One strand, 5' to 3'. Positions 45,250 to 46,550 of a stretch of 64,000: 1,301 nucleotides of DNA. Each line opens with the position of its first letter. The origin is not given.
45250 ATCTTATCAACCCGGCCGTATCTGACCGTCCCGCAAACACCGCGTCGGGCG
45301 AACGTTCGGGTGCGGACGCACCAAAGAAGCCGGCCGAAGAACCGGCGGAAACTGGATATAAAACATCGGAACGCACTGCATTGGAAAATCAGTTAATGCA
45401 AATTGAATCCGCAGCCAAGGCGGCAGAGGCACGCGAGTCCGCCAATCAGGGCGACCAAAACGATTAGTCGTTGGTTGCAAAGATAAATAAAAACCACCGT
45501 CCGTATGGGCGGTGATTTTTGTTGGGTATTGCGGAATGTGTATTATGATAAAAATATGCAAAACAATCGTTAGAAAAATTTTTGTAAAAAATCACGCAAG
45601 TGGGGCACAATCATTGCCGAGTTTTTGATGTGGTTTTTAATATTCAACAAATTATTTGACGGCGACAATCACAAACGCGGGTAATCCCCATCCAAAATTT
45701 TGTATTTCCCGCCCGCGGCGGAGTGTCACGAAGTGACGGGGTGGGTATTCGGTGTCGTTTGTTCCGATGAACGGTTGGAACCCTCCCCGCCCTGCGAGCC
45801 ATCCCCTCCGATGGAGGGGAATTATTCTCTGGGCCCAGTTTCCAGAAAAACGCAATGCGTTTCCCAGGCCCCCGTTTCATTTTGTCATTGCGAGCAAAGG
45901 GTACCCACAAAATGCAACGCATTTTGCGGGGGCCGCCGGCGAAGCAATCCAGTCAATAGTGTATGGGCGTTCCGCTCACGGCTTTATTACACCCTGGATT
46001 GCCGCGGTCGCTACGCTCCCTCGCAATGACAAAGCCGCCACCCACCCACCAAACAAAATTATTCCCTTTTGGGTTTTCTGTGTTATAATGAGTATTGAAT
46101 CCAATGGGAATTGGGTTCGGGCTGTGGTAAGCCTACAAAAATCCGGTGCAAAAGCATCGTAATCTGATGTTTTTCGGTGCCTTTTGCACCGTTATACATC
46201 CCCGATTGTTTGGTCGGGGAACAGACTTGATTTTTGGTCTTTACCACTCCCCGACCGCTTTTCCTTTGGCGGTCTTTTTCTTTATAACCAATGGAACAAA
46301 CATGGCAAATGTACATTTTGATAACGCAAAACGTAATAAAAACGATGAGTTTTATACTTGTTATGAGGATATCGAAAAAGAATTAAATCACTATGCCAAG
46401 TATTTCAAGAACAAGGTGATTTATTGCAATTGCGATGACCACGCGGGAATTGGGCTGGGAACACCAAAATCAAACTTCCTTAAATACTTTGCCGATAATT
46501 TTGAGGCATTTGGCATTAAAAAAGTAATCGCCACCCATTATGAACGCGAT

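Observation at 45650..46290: About 640 bp GC-rich, hairpin-dense non-coding island immediately upstream of the MTase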

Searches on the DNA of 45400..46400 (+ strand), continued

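Call 81: search_with_rna_model(model_id=R2, sources=[L001, L004, L007, L011, L015, L016, L017, L018, L050, L052, L059, L071, L089, L092, L095, L097, L099, L102, L103, L104, L105, L107, L112, L114, L117, L119, L120, L126, L127, L128, L134, L135], max_evalue=0.001)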
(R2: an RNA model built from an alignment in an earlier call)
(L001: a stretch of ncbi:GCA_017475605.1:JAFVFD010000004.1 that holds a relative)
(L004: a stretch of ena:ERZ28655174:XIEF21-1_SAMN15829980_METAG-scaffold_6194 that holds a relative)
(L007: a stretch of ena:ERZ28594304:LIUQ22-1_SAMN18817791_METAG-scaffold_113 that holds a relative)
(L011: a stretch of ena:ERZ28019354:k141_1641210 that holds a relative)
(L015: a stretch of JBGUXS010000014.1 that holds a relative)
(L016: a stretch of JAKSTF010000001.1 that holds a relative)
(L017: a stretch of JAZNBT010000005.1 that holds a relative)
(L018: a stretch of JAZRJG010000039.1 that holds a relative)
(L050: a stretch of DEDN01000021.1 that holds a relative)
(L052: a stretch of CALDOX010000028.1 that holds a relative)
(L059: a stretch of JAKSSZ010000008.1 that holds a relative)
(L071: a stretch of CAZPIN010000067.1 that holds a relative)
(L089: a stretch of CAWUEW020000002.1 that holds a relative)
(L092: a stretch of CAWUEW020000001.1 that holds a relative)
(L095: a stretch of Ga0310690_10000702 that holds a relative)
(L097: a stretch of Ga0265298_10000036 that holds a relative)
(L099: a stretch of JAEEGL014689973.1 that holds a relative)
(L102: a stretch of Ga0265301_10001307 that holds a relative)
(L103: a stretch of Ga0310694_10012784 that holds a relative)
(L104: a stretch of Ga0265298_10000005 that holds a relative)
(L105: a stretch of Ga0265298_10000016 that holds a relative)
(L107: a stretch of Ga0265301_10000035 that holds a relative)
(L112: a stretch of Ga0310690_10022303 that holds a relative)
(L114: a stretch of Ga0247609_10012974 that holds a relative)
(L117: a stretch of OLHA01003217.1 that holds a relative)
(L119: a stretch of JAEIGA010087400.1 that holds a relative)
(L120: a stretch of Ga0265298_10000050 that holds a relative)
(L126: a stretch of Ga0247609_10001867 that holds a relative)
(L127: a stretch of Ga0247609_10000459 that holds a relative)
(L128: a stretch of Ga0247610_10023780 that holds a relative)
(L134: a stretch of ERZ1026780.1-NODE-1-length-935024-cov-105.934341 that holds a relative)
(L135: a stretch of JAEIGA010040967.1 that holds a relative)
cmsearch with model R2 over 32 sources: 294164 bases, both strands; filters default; matches with E-value up to 0.001: 29.
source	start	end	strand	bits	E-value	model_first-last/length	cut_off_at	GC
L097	9896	10108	+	210.6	3.6e-57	1-217/217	no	0.45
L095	1687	1896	-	209.5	7.3e-57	1-217/217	no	0.42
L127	1787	2006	-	205.2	1.1e-55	1-217/217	no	0.47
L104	4537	4760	-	196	4.5e-53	1-217/217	no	0.46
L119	872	1095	-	194.7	1.1e-52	1-217/217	no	0.43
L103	3268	3489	-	192.1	5.8e-52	1-217/217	no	0.46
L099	12805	13019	+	186.5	2.1e-50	1-217/217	no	0.49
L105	850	1069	+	182.7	2.5e-49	1-217/217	no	0.47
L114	6799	7017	+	181.6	5.1e-49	1-217/217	no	0.49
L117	1736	1959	+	175.5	2.5e-47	1-217/217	no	0.49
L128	3106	3303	-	175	3.4e-47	1-217/217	no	0.52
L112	1299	1500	-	174.4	5.3e-47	1-217/217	no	0.5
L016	3750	3976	+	173.1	1.2e-46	1-217/217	no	0.44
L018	3751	3969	+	172.6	1.6e-46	1-217/217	no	0.48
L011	5751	5964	+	168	3.3e-45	1-217/217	no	0.46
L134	6246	6452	+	167.3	5.1e-45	1-217/217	no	0.45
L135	3559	3779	-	161.4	2.3e-43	1-217/217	no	0.45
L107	7885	8071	-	158.1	2e-42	1-217/217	no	0.45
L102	2767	2963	-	142.1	6e-38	1-217/217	no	0.5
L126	11920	12109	+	131.4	5.9e-35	1-217/217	no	0.51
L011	2493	2728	-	96.6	3.6e-25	1-217/217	no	0.44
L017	1744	1995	+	86.4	2.6e-22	1-217/217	no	0.5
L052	1463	1714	+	82.7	2.7e-21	1-217/217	no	0.52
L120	7283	7446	+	81.1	7.9e-21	1-217/217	no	0.48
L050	3731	3975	+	79.5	2.2e-20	1-217/217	no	0.47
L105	6528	6740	+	73.1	1.4e-18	1-217/217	no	0.43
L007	9995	10160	-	60.2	5.5e-15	1-217/217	no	0.43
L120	7210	7426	-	34.8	7.8e-08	1-217/217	no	0.41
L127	1788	2006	+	22.1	0.00028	1-217/217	no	0.47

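Call 82: search_with_rna_model(model_id=R2, source=window, max_evalue=1)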
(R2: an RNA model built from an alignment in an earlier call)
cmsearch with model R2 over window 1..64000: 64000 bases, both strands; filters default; matches with E-value up to 1: 3.
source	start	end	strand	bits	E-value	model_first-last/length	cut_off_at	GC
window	46093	46279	+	148.9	1.6e-40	1-217/217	no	0.46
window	4970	5134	+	16.9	0.0018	1-217/217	no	0.36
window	13194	13258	-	11.3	0.064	1-217/217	no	0.48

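Call 105: search_dna_similar(query=window:45650-46300:+, collection=plasmids, mode=distant, max_evalue=0.001, max_rows=10)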
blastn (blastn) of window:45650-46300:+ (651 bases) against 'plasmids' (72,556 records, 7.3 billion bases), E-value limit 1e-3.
No match.
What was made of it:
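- Tried and rejected: The plasmid collection gave no match (call 105).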

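Call 106: search_dna_similar(query=window:45650-46300:+, collection=phages, mode=distant, max_evalue=0.001, max_rows=10)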
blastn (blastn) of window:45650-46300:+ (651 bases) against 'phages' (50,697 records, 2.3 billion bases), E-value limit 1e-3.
Records with a match: 1; places in all: 6; records where one place covers at least 80% of the query: 0.
Best place of each record, by identity: 90-95% 1.
By first word of the organism name: Bacteriophage 1.
By host as written in the record: Helicobacter canis 1.
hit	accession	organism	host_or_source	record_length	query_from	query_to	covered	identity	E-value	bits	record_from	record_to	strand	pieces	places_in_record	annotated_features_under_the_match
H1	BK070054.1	Bacteriophage sp.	Helicobacter canis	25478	346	382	6%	91.9%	1e-4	55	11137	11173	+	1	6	hypothetical protein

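Call 107: get_annotated_region(hit=H1, flank=1500)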
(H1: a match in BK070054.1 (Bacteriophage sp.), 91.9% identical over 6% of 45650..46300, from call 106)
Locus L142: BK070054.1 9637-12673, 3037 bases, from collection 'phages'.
description: TPA_asm: Bacteriophage sp. isolate Hcanis12410 prophage genomic sequence.
organism: Bacteriophage sp. (NCBI taxid 38018)
taxonomy: Viruses
host: Helicobacter canis; source: -; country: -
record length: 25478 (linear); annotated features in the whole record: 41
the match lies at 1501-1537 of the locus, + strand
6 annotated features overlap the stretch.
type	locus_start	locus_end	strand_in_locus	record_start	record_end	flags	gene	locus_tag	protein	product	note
CDS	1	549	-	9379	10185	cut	-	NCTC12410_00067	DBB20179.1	hypothetical protein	-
CDS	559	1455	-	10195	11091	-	-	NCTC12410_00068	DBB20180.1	hypothetical protein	-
CDS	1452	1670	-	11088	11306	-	-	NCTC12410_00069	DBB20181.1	hypothetical protein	-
CDS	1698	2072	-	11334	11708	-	-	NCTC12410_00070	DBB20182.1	hypothetical protein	-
CDS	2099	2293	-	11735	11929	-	-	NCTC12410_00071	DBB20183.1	hypothetical protein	-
CDS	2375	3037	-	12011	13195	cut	-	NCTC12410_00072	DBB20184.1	hypothetical protein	-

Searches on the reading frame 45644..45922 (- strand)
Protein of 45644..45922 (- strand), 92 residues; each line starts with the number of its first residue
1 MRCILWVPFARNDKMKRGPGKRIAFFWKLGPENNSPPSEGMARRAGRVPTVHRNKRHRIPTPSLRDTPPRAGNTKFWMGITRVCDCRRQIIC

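Call 13: search_protein_families(library=pfam, proteins=[window:45644-45922:-], max_evalue=0.01)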
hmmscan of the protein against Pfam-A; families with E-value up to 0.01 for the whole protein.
window:45644-45922:- (92 aa): 0 families

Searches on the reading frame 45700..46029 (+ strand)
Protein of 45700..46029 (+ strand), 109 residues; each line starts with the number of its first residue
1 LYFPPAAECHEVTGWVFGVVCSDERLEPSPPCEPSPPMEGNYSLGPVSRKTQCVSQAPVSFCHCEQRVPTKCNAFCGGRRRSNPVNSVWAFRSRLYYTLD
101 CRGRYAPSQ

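Call 13: search_protein_families(library=pfam, proteins=[window:45700-46029:+], max_evalue=0.01)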
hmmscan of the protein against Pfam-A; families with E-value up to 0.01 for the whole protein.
window:45700-46029:+ (109 aa): 0 families

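Call 88: search_protein_representatives(protein=window:45700-46029:+)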
Query: 109 residues. Proteins with E-value up to 0.001 (for the whole library): 0; up to 1e-10: 0; up to 1e-30: 0. The best 0 are listed.

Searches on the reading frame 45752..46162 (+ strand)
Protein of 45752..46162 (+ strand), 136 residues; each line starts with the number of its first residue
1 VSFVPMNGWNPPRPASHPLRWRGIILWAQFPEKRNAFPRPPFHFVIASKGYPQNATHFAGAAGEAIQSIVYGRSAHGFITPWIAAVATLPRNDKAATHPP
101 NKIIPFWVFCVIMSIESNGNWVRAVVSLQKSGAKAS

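Call 13: search_protein_families(library=pfam, proteins=[window:45752-46162:+], max_evalue=0.01)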
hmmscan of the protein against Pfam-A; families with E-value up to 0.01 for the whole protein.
window:45752-46162:+ (136 aa): 0 families

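Call 83: find_homologous_proteins(query=window:45752-46162:+, max_evalue=0.001)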
Query window:45752-46162:+: 10 candidates shared short words with the query, none scored E <= 0.001.
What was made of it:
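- Checked: Two long frames have no homolog in 5.8 billion and 1.84 billion proteins respectively (calls 83, 88).
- No protein homology (calls 13, 83, 88). No protein homology in the long frames (calls 13, 83, 88).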
